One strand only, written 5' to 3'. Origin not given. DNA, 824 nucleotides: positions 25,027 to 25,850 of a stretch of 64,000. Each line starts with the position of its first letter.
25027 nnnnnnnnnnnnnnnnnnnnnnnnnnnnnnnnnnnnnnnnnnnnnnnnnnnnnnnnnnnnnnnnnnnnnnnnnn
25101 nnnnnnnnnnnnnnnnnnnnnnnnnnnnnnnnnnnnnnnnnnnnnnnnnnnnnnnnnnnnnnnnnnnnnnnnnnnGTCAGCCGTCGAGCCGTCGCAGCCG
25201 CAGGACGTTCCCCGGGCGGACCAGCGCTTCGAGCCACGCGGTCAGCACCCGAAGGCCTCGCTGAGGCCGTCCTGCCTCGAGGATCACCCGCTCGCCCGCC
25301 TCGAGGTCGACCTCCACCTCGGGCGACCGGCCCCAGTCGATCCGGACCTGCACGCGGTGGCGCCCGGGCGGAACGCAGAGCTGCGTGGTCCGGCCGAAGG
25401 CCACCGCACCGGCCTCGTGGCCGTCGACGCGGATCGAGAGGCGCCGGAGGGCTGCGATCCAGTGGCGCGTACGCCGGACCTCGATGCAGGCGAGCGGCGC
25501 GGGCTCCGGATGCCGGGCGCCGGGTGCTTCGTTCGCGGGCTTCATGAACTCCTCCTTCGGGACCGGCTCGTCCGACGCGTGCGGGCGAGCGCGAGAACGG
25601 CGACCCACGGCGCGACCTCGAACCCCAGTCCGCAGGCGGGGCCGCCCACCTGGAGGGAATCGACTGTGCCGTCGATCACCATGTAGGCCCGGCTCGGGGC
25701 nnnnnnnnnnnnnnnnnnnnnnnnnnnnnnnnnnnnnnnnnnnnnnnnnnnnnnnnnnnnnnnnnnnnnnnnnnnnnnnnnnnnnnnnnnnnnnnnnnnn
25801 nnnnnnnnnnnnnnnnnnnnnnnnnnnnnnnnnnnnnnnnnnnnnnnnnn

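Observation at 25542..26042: Rhs C-terminal extension = glycine-zipper hydrophobic block + sorting-signal-like Cys/hydrophobic/Arg tail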

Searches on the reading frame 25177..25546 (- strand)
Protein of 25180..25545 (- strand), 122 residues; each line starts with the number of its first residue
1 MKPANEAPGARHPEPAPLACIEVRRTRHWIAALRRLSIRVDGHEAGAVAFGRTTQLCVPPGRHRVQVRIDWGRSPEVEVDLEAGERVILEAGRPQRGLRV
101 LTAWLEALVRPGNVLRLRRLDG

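Call 11: search_protein_families(library=pfam, proteins=[window:25177-25546:-], max_evalue=0.01)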
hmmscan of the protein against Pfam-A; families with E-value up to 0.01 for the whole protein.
window:25177-25546:- (123 aa): 0 families

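Call 50: search_protein_families(library=ncbifam, proteins=[window:25180-25545:-], max_evalue=0.01)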
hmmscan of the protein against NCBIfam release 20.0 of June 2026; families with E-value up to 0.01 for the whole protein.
window:25180-25545:- (122 aa): 0 families

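Call 51: search_protein_families(library=pfam, proteins=[window:25180-25545:-], max_evalue=0.01)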
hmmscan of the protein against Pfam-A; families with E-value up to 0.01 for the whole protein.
window:25180-25545:- (122 aa): 0 families

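Call 82: predict_structure(protein=window:25180-25545:-)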
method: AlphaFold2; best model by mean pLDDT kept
length: 122 residues; sequences in the alignment: 1
mean_pLDDT: 64.2   pTM: 0.58
mean pLDDT of the five models: 64.2, 60.3, 59.1, 58.4, 56.1
residues with pLDDT >= 90: 0; 70-90: 56; 50-70: 35; < 50: 31
segments of 3 or more residues with pLDDT < 50: 92-122
pLDDT, mean of each block of 10 residues (from residue 1): 56 68 70 76 84 83 78 64 71 44 41 40 33
secondary structure, 60 per line:
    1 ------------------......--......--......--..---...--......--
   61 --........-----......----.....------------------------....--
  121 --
elements in order: E19-24 H27-32 E35-40 E48-50 E53-58 E63-70 E76-81 E86-90 E115-118

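Call 86: fold_search(model_id=the predicted structure, library=pdb)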
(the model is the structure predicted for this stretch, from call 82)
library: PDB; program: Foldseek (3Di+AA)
matches with E <= 10: 318; with E <= 0.001: 0
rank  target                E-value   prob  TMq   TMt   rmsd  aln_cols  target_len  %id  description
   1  9k1u_B                4.9e-03  1.00  0.37  0.53   5.8        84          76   17  crystal structure of Rtks and Ppka complex (released 2025-10-22)
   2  9k1u_D                9.8e-03  1.00  0.39  0.55   3.8        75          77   15  crystal structure of Rtks and Ppka complex (released 2025-10-22)
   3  6hif_Y                4.6e-02  0.99  0.40  0.52   4.0        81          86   22  Kuenenia stuttgartiensis hydrazine dehydrogenase complex (released 2019-04-17)
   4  3bws_A                1.3e-01  0.89  0.36  0.13   4.3        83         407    4  Crystal structure of the leptospiral antigen Lp49 (released 2008-10-07)
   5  5nok_A                2.4e-01  0.80  0.34  0.07  11.5        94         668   12  Polysaccharide Lyase BACCELL_00875 (released 2017-06-28)
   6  3pe9_B                2.8e-01  0.77  0.30  0.40   4.6        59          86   14  Structures of Clostridium thermocellum CbhA fibronectin(III)-like modules (released 2011-11-23)
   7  5no8_A                3.0e-01  0.96  0.33  0.07   3.6        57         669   18  Polysaccharide Lyase BACCELL_00875 (released 2017-06-28)
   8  2j71                  3.1e-01  0.77  0.36  0.41   4.3        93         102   12  alpha-glucan recognition by a family 41 carbohydrate-binding module from Thermotoga maritima pullulanase PulA (released 2006-10-17)
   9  2f15                  4.5e-01  0.72  0.29  0.38   3.9        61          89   13  Glycogen-Binding Domain Of The Amp-Activated Protein Kinase beta2 Subunit (released 2005-12-27)
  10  1z0n_A                4.5e-01  0.63  0.28  0.36   3.8        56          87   11  the glycogen-binding domain of the AMP-activated protein kinase (released 2005-10-25)
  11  9uvm                  4.8e-01  0.18  0.26  0.11   7.6       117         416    7  The SeMet pili protein of Streptococcus Sanguinis (released 2026-01-21)
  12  1x99_A                5.3e-01  0.51  0.31  0.27   5.5        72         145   10  X-ray crystal structure of Xerocomus chrysenteron lectin XCL at 1.4 Angstroms resolution, mutated at Q46M, V54M, L58M (released 2004-12-14)
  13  4yee_N                5.6e-01  0.69  0.30  0.40   3.7        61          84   13  beta2 carbohydrate binding module (CBM) of AMP-activated protein kinase (AMPK) in complex with glucosyl-beta-cyclodext (released 2015-04-01)
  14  3pe9_A                5.9e-01  0.57  0.30  0.38   4.7        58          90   14  Structures of Clostridium thermocellum CbhA fibronectin(III)-like modules (released 2011-11-23)
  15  3pe9_D                6.6e-01  0.41  0.27  0.36   4.7        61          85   15  Structures of Clostridium thermocellum CbhA fibronectin(III)-like modules (released 2011-11-23)
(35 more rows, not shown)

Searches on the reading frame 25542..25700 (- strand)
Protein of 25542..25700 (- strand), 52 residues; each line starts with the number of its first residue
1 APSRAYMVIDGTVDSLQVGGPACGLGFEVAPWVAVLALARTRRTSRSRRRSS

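Call 5: search_protein_families(library=ncbifam, proteins=[window:25542-25700:-], max_evalue=10)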
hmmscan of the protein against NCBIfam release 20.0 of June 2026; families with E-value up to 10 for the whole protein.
window:25542-25700:- (52 aa): 0 families

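Call 6: search_protein_families(library=pfam, proteins=[window:25542-25700:-], max_evalue=10)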
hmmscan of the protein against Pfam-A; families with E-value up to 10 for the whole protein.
window:25542-25700:- (52 aa): 0 families

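Call 20: search_protein_families(library=ncbifam, proteins=[window:25545-25688:-], max_evalue=10)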
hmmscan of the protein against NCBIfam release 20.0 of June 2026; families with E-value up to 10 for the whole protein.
seq(48 aa): 0 families

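Call 59: find_homologous_proteins(query=A7, max_evalue=10)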
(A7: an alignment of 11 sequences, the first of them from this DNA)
Query A7 (11 sequences) (51 aa, profile of the alignment): 72 proteins with E <= 10 among 8000 candidates.
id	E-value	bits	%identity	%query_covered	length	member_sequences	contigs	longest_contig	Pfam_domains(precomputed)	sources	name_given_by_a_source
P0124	6.3e-5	40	-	-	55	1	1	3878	-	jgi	jgi:hypothetical protein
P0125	2.3e-4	38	65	33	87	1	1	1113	-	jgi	-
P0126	2.3e-4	38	42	51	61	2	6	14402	-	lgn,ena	-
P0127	3.6e-4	38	48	61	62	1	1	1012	-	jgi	jgi:hypothetical protein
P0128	6.4e-4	37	57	55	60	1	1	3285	-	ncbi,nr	ncbi:MAG: hypothetical protein R3263_04580, partial [Myxococcota bacterium]|nr:hypothetical protein 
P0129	1.4e-3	36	88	16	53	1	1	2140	-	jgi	-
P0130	1.6e-3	36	90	20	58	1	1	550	-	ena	-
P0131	2.3e-3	35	67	47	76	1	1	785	-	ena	-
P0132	2.8e-3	35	36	71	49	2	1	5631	-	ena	-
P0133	2.9e-3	35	67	29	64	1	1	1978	-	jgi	jgi:hypothetical protein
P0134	4.5e-3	34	75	16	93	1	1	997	-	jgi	jgi:hypothetical protein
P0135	4.7e-3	34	89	18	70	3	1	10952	-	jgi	-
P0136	5.5e-3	34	46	67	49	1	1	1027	-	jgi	jgi:hypothetical protein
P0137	6.3e-3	34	46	43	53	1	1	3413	-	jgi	-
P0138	6.6e-3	34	46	51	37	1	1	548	-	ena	-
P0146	3.0e-2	32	50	43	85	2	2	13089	-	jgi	jgi:hypothetical protein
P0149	4.0e-2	31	47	63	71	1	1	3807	-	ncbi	ncbi:MAG: hypothetical protein ABFS46_15675, partial [Myxococcota bacterium]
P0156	1.2e-1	30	55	35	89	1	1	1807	-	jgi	jgi:hypothetical protein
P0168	3.2e-1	28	89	18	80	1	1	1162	-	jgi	jgi:hypothetical protein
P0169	3.5e-1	28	55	43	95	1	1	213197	-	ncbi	-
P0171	4.2e-1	28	52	45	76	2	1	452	-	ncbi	-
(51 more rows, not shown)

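Call 61: search_protein_families(library=ncbifam, proteins=[P0168, P0171, P0149, P0156, P0128, P0169, P0146, P0126, P0125], max_evalue=10)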
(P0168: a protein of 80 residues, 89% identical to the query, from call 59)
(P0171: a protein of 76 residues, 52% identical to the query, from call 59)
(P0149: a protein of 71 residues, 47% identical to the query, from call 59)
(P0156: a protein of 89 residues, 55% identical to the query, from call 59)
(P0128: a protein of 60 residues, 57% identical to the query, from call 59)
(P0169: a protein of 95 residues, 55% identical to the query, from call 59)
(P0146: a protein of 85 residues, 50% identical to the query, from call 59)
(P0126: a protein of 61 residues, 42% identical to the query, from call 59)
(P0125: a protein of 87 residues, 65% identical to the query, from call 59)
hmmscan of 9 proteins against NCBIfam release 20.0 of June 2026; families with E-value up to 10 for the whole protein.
P0168 (80 aa): 1 family
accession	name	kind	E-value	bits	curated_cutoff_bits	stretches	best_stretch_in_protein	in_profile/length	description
TIGR02976.1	phageshock_pspB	equivalog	0.16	12.3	51.7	1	63-78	14-29/75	envelope stress response membrane protein PspB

P0171 (76 aa): 0 families

P0149 (71 aa): 0 families

P0156 (89 aa): 0 families

P0128 (60 aa): 2 families
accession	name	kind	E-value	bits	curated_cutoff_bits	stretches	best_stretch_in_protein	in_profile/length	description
NF045529.2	Heimdall-CTERM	domain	0.028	14.8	24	1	39-59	4-26/26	Heimdall-CTERM domain-containing surface protein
NF033662.1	acid_disulf_rpt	repeat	3.7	7.4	41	1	1-9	12-20/32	acidic double-disulfide repeat-containing protein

P0169 (95 aa): 0 families

P0146 (85 aa): 0 families

P0126 (61 aa): 0 families

P0125 (87 aa): 0 families

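Call 62: find_encoding_contigs(protein=P0169, flank=6000, max_places=1)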
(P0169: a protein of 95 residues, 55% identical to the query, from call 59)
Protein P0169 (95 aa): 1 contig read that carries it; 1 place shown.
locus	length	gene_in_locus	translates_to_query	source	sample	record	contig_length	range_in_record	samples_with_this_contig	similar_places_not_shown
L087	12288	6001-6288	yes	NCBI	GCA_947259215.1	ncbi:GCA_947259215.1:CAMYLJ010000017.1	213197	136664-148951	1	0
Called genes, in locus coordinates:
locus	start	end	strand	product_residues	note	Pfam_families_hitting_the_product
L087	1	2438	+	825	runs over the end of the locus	PF02190:LON_substr_bdg, PF00004:AAA, PF07728:AAA_5, PF22667:Lon_lid, PF05362:Lon_C, PF13541:ChlI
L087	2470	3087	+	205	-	-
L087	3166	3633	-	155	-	-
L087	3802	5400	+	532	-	PF00989:PAS, PF08448:PAS_4, PF13426:PAS_9, PF00989:PAS, PF08448:PAS_4, PF13426:PAS_9, PF08447:PAS_3 (weak), PF00211:Guanylate_cyc, +1 more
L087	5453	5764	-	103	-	-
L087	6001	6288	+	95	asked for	-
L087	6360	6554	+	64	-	-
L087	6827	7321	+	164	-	-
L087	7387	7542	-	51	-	-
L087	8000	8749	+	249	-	-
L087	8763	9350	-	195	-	PF13580:SIS_2, PF01380:SIS (weak)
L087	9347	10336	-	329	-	PF00288:GHMP_kinases_N, PF08544:GHMP_kinases_C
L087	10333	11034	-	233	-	PF00483:NTP_transferase, PF12804:NTP_transf_3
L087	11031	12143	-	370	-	PF01073:3Beta_HSD, PF01370:Epimerase, PF02719:Polysacc_synt_2, PF05368:NmrA, PF13460:NAD_binding_10, PF16363:GDP_Man_Dehyd, PF07993:NAD_binding_4, PF01370:Epimerase, +2 more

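Call 63: find_encoding_contigs(protein=P0126, flank=6000, max_places=2)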
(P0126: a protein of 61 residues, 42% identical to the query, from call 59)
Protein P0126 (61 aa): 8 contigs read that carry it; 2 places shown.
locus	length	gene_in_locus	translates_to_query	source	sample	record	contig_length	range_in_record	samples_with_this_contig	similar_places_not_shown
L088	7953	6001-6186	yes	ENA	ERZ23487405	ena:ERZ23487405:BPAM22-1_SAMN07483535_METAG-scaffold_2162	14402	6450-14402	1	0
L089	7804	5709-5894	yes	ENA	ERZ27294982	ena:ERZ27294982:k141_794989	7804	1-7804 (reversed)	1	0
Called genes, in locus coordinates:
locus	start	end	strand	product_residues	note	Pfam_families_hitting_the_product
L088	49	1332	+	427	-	-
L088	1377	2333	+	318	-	-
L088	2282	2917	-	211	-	PF01344:Kelch_1 (faint), PF13415:Beta-prop_FBX42, PF24681:Kelch_KLHDC2_KLHL20_DRC7, PF24981:Beta-prop_ATRN-LZTR1 (weak)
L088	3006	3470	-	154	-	-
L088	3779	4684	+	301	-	PF04116:FA_hydroxylase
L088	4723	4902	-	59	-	-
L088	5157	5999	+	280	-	PF18089:DAPG_hydrolase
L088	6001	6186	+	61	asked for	-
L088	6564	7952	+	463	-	?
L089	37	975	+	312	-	-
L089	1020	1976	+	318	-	-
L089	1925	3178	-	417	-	PF24981:Beta-prop_ATRN-LZTR1 (faint), PF25852:DUF6242_C (faint), PF01344:Kelch_1 (faint), PF24681:Kelch_KLHDC2_KLHL20_DRC7, PF13415:Beta-prop_FBX42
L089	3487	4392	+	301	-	PF04116:FA_hydroxylase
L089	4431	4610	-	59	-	-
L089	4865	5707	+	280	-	PF18089:DAPG_hydrolase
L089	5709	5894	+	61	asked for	-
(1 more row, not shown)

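Call 64: find_encoding_contigs(protein=P0146, flank=6000, max_places=1)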
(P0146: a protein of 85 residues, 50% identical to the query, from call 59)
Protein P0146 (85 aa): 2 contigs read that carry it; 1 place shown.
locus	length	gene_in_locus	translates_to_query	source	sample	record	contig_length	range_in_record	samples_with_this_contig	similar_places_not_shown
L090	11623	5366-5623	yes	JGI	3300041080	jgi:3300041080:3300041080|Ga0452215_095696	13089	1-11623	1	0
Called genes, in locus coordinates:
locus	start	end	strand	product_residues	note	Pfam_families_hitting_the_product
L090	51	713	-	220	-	PF00378:ECH_1, PF16113:ECH_2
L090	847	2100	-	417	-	PF08238:Sel1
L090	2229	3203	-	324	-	PF00579:tRNA-synt_1b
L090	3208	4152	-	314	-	PF01063:Aminotran_4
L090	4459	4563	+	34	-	-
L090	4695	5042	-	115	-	-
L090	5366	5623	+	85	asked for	-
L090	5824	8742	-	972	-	PF00515:TPR_1 (faint), PF13424:TPR_12, PF12770:CHAT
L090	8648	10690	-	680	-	PF05860:TPS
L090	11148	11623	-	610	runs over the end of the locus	PF08450:SGL (faint), PF10282:Lactonase, PF15702:HPS6 (faint), PF00400:WD40 (faint), PF24814:WD40_Prp19 (faint), PF23414:Beta-prop_EML_2 (faint), PF10282:Lactonase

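Call 66: search_protein_families(library=pfam, proteins=[P0168, P0171, P0149, P0156, P0128, P0169, P0146, P0126, P0125, P0135], max_evalue=10)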
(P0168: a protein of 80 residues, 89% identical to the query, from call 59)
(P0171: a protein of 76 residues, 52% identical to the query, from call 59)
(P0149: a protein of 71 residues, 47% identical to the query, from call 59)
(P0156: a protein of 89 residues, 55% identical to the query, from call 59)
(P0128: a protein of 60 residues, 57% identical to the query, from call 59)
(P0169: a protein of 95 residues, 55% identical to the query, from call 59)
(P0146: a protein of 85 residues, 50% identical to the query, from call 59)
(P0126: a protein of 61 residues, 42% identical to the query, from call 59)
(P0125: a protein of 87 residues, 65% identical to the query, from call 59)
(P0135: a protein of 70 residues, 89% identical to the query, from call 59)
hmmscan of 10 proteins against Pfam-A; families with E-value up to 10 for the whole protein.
P0168 (80 aa): 0 families

P0171 (76 aa): 0 families

P0149 (71 aa): 0 families

P0156 (89 aa): 1 family
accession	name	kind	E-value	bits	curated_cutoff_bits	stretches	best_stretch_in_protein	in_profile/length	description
PF15919.11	HicB_lk_antitox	-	0.11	13.1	27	1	10-28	14-32/123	HicB_like antitoxin of bacterial toxin-antitoxin system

P0128 (60 aa): 0 families

P0169 (95 aa): 0 families

P0146 (85 aa): 0 families

P0126 (61 aa): 0 families

P0125 (87 aa): 0 families

P0135 (70 aa): 1 family
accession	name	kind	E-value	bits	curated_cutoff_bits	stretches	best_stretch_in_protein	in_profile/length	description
PF17740.6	DUF5577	-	0.42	10.5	35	1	22-41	298-317/334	Family of unknown function (DUF5577)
